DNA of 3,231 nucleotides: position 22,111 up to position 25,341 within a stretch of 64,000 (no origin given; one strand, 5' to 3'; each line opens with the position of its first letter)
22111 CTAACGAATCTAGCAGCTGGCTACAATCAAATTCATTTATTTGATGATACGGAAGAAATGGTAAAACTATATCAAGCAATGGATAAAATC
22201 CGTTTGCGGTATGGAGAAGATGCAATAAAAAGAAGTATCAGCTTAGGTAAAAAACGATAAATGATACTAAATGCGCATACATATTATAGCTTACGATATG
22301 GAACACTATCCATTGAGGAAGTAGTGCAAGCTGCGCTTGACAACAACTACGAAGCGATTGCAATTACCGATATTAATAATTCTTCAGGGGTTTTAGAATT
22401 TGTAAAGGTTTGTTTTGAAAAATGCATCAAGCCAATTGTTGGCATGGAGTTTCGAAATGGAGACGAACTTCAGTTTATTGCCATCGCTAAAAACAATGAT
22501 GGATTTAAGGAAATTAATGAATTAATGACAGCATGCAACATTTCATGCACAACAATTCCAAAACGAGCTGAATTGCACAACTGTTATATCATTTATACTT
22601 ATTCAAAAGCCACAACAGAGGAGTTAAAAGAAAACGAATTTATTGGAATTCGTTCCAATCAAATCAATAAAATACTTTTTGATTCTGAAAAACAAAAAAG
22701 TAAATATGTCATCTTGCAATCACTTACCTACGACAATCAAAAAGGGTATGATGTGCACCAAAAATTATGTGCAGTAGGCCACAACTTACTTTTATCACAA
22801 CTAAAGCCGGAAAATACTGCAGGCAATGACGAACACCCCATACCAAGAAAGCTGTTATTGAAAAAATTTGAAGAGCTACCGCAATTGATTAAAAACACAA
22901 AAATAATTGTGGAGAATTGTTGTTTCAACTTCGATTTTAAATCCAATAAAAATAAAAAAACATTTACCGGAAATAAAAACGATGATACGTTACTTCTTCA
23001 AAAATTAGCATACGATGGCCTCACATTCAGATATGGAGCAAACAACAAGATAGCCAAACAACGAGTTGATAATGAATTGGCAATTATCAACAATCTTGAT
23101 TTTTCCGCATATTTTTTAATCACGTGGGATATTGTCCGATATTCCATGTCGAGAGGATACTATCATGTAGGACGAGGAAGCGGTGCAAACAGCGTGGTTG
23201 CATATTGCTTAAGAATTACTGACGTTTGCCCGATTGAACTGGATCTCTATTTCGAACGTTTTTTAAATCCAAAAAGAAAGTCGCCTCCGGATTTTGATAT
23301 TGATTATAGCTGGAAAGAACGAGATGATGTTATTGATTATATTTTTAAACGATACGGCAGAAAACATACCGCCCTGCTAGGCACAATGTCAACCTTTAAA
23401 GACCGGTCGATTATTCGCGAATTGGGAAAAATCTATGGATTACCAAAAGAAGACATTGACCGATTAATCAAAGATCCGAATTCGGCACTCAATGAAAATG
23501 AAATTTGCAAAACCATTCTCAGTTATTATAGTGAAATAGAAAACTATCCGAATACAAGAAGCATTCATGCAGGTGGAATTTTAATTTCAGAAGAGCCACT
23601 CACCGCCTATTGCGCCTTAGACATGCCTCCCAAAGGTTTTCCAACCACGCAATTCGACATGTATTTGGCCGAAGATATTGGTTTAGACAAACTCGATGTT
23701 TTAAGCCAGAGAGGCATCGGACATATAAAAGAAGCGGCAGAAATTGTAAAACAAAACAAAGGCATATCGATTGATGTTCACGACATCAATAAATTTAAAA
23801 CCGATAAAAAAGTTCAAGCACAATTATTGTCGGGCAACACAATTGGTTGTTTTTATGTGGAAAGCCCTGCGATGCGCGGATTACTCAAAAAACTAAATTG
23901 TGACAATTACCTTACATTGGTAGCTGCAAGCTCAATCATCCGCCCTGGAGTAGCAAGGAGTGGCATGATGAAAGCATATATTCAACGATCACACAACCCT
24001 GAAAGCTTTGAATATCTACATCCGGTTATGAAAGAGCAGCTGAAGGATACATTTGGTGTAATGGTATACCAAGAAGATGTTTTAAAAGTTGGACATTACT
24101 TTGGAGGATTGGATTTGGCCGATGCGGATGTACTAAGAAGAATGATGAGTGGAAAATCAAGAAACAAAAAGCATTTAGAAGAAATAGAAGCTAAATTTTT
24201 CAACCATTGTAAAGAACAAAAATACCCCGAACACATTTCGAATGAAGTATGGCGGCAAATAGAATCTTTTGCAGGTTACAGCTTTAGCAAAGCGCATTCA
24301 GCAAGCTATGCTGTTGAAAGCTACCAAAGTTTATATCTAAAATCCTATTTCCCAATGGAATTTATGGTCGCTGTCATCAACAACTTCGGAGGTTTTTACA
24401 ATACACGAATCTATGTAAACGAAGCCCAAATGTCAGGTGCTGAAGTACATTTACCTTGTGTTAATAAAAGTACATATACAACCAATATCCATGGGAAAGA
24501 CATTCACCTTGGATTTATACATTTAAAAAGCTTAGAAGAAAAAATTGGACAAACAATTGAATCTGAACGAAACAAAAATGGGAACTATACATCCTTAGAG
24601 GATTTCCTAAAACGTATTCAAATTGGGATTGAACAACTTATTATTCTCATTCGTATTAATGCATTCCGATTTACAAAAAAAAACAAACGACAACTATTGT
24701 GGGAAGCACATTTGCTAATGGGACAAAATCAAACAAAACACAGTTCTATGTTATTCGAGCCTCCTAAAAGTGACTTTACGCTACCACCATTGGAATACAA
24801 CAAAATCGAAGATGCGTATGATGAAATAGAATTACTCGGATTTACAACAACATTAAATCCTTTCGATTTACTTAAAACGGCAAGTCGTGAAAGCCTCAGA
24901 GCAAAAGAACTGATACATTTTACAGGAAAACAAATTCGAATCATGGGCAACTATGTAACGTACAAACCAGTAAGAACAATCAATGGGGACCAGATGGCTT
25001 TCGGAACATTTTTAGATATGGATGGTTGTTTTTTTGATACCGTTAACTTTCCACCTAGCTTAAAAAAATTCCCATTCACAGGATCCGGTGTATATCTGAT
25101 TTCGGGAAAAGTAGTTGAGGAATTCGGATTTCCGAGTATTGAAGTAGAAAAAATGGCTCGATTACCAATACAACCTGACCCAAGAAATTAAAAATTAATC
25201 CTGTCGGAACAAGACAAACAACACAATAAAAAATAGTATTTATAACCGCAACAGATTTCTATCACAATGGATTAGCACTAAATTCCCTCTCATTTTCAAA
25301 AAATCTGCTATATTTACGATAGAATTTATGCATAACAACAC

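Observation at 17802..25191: SOS-like mutagenesis/repair island: LexA-like repressor, two DnaQ exonuclease paralogs (one fused to GIY-YIG) and a coupled dinB-dnaE2 pair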

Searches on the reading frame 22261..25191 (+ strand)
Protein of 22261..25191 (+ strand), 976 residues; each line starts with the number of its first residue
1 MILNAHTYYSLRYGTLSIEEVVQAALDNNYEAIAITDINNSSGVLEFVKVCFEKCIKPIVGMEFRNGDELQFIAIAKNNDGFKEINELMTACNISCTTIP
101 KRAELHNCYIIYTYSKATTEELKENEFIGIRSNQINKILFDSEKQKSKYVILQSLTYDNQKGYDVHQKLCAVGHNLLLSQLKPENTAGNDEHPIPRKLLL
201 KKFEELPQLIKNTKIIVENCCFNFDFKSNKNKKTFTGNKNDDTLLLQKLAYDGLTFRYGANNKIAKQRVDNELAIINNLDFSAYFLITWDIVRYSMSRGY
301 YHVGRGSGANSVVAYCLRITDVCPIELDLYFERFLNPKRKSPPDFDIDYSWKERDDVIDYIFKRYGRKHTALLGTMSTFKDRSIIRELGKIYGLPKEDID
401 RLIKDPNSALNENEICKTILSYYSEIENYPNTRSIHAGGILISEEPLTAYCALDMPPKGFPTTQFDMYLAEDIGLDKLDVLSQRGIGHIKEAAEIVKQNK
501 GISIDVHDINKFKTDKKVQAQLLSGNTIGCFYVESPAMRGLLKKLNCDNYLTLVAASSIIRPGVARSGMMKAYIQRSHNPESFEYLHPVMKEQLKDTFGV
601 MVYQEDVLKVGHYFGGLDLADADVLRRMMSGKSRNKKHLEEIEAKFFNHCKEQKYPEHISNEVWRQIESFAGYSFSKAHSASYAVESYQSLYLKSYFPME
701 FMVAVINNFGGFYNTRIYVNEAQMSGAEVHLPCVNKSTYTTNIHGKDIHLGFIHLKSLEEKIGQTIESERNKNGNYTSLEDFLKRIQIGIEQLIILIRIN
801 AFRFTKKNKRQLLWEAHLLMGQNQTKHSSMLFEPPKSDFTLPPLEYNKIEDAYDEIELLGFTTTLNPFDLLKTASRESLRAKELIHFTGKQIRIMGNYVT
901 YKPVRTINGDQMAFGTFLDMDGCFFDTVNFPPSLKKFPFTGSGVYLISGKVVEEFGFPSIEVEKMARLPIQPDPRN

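Call 3: search_protein_families(library=pfam, proteins=[window:22261-25191:+], max_evalue=0.01)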
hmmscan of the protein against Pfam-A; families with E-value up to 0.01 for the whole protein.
window:22261-25191:+ (976 aa): 4 families
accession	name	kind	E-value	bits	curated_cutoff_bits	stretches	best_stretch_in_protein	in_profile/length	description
PF07733.18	DNA_pol3_alpha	-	4.6e-68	230.1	23.9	1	246-481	3-259/260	Bacterial DNA polymerase III alpha NTPase domain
PF17657.6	DNA_pol3_finger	-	5.7e-40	136.8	22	1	489-653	5-165/166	Bacterial DNA polymerase III alpha subunit finger domain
PF14579.12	HHH_6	-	2.8e-19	69.5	25.6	1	726-812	1-90/90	Helix-hairpin-helix motif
PF02811.25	PHP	-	1.2e-16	62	26.4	1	4-94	3-97/164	PHP domain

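Call 4: search_protein_families(library=ncbifam, proteins=[window:22261-25191:+], max_evalue=0.01)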
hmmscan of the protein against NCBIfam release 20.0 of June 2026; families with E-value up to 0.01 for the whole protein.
window:22261-25191:+ (976 aa): 13 families
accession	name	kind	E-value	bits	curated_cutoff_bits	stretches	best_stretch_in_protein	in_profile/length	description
NF004226.0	PRK05673.1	equivalog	7.7e-168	560.6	1002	2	136-937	188-1029/1146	DNA polymerase III subunit alpha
TIGR00594.1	polc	superfamily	5e-163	544.6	434.35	2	138-923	185-1016/1022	DNA polymerase III subunit alpha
NF005298.0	PRK06826.1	equivalog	5.6e-152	507.8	1260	2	196-936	249-1037/1151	DNA polymerase III subunit alpha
NF004225.0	PRK05672.1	subfamily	4.7e-146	488.4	939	2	143-896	190-961/1047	error-prone DNA polymerase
NF005516.0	PRK07135.1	equivalog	8.6e-139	464.4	1084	1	3-862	7-876/974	DNA polymerase III DnaE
NF005582.0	PRK07279.1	equivalog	1.6e-137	460.2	1279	1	3-953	5-949/1033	DNA polymerase III subunit alpha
NF005377.0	PRK06920.1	equivalog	2.4e-128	429.7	1806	2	150-937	188-990/1108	DNA polymerase III subunit alpha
NF004550.0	PRK05898.1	equivalog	8.3e-122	408.2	1182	1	3-871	5-874/971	DNA polymerase III subunit alpha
NF005617.0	PRK07374.1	equivalog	3.5e-110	369.7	1653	3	419-824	507-914/1170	DNA polymerase III subunit alpha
NF007079.0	PRK09532.1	equivalog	1.2e-81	275.2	1525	3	420-678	506-779/876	DNA polymerase III subunit alpha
NF001688.0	PRK00448.1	equivalog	1.5e-21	75.8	873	2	232-325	819-913/1445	PolC-type DNA polymerase III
NF005616.0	PRK07373.1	equivalog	7.1e-20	70.9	646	1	671-826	34-193/449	DNA polymerase III subunit alpha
TIGR01405.1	polC_Gram_pos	equivalog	2.9e-19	68.3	1043.45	2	133-325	483-678/1211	DNA polymerase III subunit alpha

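Call 19: find_homologous_proteins(query=window:22261-25191:+, max_evalue=1e-20)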
Query window:22261-25191:+ (976 aa): 8000 proteins with E <= 1e-20 among 8000 candidates; the best 120 are listed.
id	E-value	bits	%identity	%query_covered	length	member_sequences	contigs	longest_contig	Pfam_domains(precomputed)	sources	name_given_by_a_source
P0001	0.0e+0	2229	99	100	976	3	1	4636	PF02811.27,PF14579.13,PF17657.7,PF07733.19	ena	-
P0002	0.0e+0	1927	86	100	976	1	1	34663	PF02811.27,PF14579.13,PF17657.7,PF07733.19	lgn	-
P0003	0.0e+0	1686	74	100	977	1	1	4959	PF02811.27,PF14579.13,PF17657.7,PF07733.19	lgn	-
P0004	0.0e+0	1682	74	100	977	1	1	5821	PF02811.27,PF14579.13,PF17657.7,PF07733.19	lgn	-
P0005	0.0e+0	1662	73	100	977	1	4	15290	PF02811.27,PF14579.13,PF17657.7,PF07733.19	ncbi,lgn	-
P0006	0.0e+0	1660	73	100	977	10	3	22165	PF02811.27,PF14579.13,PF17657.7,PF07733.19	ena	-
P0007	0.0e+0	1658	74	100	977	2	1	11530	PF02811.27,PF14579.13,PF17657.7,PF07733.19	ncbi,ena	-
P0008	0.0e+0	1652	73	100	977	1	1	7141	PF02811.27,PF14579.13,PF17657.7,PF07733.19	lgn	-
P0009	0.0e+0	1644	72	100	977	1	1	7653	PF02811.27,PF14579.13,PF17657.7,PF07733.19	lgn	-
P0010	0.0e+0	1640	73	100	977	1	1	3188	PF02811.27,PF14579.13,PF17657.7,PF07733.19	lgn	-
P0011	0.0e+0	1622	72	100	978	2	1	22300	PF02811.27,PF14579.13,PF17657.7,PF07733.19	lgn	-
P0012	0.0e+0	1619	72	100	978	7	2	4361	PF02811.27,PF14579.13,PF17657.7,PF07733.19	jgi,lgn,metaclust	metaclust:\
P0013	0.0e+0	1587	70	99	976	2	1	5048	PF02811.27,PF14579.13,PF17657.7,PF07733.19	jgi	jgi:error-prone DNA polymerase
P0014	0.0e+0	1581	70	100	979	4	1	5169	PF02811.27,PF14579.13,PF17657.7,PF07733.19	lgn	-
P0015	0.0e+0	1577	70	100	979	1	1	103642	PF02811.27,PF14579.13,PF17657.7,PF07733.19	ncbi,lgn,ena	-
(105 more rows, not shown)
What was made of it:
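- JGI names several homologs 'error-prone DNA polymerase' (call 19).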

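Call 21: find_related_loci(query=A1, collection=genome_contigs, flank=10000)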
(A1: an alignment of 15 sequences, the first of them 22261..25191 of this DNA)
Query A1 (976 aa) in genome_contigs; peptide patterns used: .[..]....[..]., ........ (x = any residue, [..] = any of these).
600 stretches matched a pattern (row limit reached: there are more); 598 encode a relative of the query (tblastn E <= 1e-3); the best 80 are kept; 80 distinct loci.
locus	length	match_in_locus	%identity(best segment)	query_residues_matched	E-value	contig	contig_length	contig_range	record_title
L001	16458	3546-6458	70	1-970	0e+0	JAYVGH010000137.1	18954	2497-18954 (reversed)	MAG: Bacteroidota bacterium isolate GL46_Up_concoct_104 GL46_Up_concoct_104_136, whole genome shotgun sequence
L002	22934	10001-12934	66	1-975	0e+0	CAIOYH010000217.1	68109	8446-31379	uncultured bacterium isolate Kiruna_bin-04925 genome assembly, contig: bin-04925:217/230, whole genome shotgun sequence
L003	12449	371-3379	61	1-968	0e+0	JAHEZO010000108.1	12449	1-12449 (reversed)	MAG: Flavobacteriales bacterium isolate nzgw153 NODE_7992_length_12450_cov_2.681483, whole genome shotgun sequence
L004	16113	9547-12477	60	1-975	0e+0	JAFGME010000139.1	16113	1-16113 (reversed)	MAG: Bacteroidales bacterium isolate Zod_Metabat.457 k87_4640789, whole genome shotgun sequence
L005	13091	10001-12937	59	1-976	0e+0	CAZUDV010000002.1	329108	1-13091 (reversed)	MAG TPA_asm: uncultured Bacteroidales bacterium isolate SRP239243_co1_12 genome assembly, contig: NODE_7_length_329108_c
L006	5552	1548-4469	60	3-975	0e+0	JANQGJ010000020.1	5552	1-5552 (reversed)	MAG: Bacteroidales bacterium isolate PL23b_bin.4 k99_2910807, whole genome shotgun sequence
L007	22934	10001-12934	57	1-975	0e+0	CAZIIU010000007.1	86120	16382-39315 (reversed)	MAG TPA_asm: uncultured Bacteroidaceae bacterium isolate SRP141376_co3_370 genome assembly, contig: NODE_536_length_8612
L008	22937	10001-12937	57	1-975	0e+0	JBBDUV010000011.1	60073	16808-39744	MAG: Bacteroidales bacterium isolate LejiaC_44_15 Lejia_C_1182_length_60073_cov_9, whole genome shotgun sequence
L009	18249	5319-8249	64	1-975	0e+0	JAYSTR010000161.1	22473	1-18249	MAG: Bacteroidota bacterium isolate GFS_125 GFS_125_160, whole genome shotgun sequence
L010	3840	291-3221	58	1-975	0e+0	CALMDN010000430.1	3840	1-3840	MAG TPA_asm: uncultured Bacteroidales bacterium isolate SRR8868559_bin.18_CONCOCT_v1.1_MAG genome assembly, contig: ERZ1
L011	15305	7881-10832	57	1-976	0e+0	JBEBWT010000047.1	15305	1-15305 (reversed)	MAG: Parapedobacter defluvii isolate T2.bin.298 NODE_13834_length_15305_cov_213.870230, whole genome shotgun sequence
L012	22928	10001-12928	57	1-975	0e+0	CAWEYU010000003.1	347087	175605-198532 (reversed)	MAG: uncultured Bacteroidales bacterium isolate MFD05942.bin.1.356 genome assembly, contig: contig_129649, whole genome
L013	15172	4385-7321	57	1-976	0e+0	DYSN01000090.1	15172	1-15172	MAG TPA_asm: Draconibacterium orientale isolate SulCav_PC08_3_9_41_16 SulCav_PC08-3_3091_length_15172_cov_7.893431, whol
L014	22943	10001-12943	57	1-975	0e+0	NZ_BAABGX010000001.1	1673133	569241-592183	Nibribacter koreensis strain JCM 17917 sequence1, whole genome shotgun sequence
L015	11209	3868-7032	54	1-976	0e+0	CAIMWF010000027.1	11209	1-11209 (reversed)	MAG: uncultured Bacteroidales bacterium isolate AlinenLipids_bin-5057 genome assembly, contig: bin-5057:027/175, whole g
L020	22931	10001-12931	58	1-975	0e+0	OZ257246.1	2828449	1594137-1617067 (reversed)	MAG: Sphingobacteriaceae bacterium isolate a614f1d2-97ef-45e9-a051-ede302296c06 genome assembly, chromosome: 1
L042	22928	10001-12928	52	1-975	0e+0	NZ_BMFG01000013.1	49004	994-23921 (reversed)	Flavobacterium orientale strain CGMCC 1.12506 sequence13, whole genome shotgun sequence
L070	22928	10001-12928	50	1-975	0e+0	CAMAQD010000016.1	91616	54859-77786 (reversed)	MAG: Flavobacterium psychrophilum isolate MaE-09apr19-44 genome assembly, contig: MaE-09apr19-C100, whole genome shotgun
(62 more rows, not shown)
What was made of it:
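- The module is near-universal across Bacteroidota orders (call 21).
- Tried and rejected: The closest named genome representatives have at most 70% DnaE2 identity (call 21).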

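Call 29: search_solved_structures(query=window:22261-25191:+, show_alignments=1, max_evalue=1e-10)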
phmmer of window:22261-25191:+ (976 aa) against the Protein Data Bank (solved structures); distinct sequences matched with E-value up to 1e-10: 9.
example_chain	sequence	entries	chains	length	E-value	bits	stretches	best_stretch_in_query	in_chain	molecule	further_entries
2hpi_A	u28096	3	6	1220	7.1e-93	315.4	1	268-787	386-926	DNA polymerase III alpha subunit | DNA polymerase III subunit alpha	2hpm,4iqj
3e0d_A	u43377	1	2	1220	1.3e-92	314.4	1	268-787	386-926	DNA polymerase III subunit alpha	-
2hnh_A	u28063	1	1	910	3e-90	306.7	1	155-786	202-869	DNA polymerase III alpha subunit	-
2hqa_A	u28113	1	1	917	3.1e-90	306.6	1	155-786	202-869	DNA polymerase III alpha subunit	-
5m1s_A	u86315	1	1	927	3.2e-90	306.6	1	155-786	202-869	DNA polymerase III subunit alpha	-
4jom_A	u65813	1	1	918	7.3e-90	305.4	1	157-786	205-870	DNA polymerase III subunit alpha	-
5fku_A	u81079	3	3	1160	8.3e-90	305.2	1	155-786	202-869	DNA POLYMERASE III SUBUNIT ALPHA | DNA POLYMERASE III ALPHA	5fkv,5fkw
5lew_A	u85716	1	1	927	9.2e-76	258.7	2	418-790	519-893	DNA polymerase III subunit alpha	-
7pu7_A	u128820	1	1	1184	2.8e-75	257.1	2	418-790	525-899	DNA polymerase III subunit alpha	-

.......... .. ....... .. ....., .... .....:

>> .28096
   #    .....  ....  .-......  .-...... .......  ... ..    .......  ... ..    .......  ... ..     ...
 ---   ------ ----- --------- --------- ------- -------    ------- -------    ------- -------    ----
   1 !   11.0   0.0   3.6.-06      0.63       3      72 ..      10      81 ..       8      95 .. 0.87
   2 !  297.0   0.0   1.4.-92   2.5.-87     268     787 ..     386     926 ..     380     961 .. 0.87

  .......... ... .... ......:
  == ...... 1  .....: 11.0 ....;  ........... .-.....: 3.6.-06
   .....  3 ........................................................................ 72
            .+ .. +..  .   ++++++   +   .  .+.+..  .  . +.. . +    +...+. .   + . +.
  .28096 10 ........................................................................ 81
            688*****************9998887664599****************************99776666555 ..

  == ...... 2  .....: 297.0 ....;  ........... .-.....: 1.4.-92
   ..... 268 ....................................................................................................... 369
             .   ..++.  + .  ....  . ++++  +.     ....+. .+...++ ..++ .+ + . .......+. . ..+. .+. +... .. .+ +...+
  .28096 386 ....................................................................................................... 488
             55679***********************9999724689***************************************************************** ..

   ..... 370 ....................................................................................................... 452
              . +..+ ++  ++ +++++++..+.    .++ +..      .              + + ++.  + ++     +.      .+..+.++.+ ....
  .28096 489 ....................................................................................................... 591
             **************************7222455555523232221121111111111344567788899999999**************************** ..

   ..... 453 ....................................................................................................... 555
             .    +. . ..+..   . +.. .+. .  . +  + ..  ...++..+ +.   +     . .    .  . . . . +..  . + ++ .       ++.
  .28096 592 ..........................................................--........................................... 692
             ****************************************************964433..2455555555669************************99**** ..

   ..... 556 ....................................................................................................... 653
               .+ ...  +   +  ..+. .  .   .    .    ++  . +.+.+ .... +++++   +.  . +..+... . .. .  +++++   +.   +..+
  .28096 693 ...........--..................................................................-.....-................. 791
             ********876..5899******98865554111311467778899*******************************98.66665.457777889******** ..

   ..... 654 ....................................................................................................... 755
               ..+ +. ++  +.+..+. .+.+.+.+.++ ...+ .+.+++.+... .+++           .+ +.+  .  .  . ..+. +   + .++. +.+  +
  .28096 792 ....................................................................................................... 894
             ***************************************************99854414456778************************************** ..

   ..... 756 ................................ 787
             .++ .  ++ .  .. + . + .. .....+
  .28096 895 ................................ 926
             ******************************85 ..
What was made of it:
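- On DnaE2B-PolY-RecA module (Bacteroidetes): The PHP ligands are substituted H->N, D->Y and H->I against Taq (call 29).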

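Call 31: find_encoding_contigs(protein=P0002, flank=10000, max_places=3)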
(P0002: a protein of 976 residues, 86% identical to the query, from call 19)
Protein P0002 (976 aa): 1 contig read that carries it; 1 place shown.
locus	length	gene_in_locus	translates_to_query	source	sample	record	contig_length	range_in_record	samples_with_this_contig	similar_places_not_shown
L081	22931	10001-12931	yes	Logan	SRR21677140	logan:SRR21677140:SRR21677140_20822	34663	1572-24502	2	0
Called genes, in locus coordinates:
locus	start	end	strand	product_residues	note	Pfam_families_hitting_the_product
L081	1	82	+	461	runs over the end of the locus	PF00890:FAD_binding_2 (faint), PF01134:GIDA (weak), PF01266:DAO (faint), PF07992:Pyr_redox_2, PF12831:FAD_oxidored, PF13738:Pyr_redox_3, PF00070:Pyr_redox, PF02852:Pyr_redox_dim, +3 more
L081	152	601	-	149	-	-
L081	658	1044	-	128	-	PF25056:DUF7793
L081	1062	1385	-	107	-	-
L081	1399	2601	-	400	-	PF01728:FtsJ (faint), PF22458:RsmF-B_ferredox (weak), PF01209:Ubie_methyltran (weak), PF01189:Methyltr_RsmB-F, PF13847:Methyltransf_31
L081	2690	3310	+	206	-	PF21176:RecR_HhH, PF02132:RecR_ZnF, PF01751:Toprim, PF13662:Toprim_4, PF21175:RecR_C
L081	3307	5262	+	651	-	PF00535:Glycos_transf_2, PF13641:Glyco_tranf_2_3, PF13632:Glyco_trans_2_3 (weak), PF13727:CoA_binding_3 (weak)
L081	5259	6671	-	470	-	PF18962:Por_Secre_tail (weak)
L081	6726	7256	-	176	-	PF00929:RNase_T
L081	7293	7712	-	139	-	PF01797:Y1_Tnp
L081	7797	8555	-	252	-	PF01381:HTH_3, PF12844:HTH_19 (weak), PF13560:HTH_31 (weak), PF00717:Peptidase_S24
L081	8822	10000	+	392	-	PF00817:IMS, PF21999:IMS_HHH_1 (weak), PF11799:IMS_C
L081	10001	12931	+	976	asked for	PF02811:PHP, PF07733:DNA_pol3_alpha, PF17657:DNA_pol3_finger, PF14579:HHH_6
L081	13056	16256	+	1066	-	PF01433:Peptidase_M1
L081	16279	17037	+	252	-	PF00515:TPR_1 (faint), PF13414:TPR_11 (faint), PF21033:RMD1-3, PF14559:TPR_19 (faint), PF13431:TPR_17 (faint)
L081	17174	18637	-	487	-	PF13440:Polysacc_synt_3 (weak)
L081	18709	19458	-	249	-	PF00535:Glycos_transf_2, PF10111:Glyco_tranf_2_2, PF13641:Glyco_tranf_2_3 (weak)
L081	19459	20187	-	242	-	PF05050:Methyltransf_21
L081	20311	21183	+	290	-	PF01973:MptE-like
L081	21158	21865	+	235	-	PF00132:Hexapep, PF14602:Hexapep_2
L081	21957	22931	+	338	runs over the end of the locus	PF00106:adh_short (weak), PF01073:3Beta_HSD, PF01370:Epimerase, PF02719:Polysacc_synt_2, PF04321:RmlD_sub_bind, PF07993:NAD_binding_4, PF16363:GDP_Man_Dehyd, PF13460:NAD_binding_10, +1 more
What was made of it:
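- No RecA/ImuA-like gene lies in the syntenic 24-kb neighbourhood (call 31).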
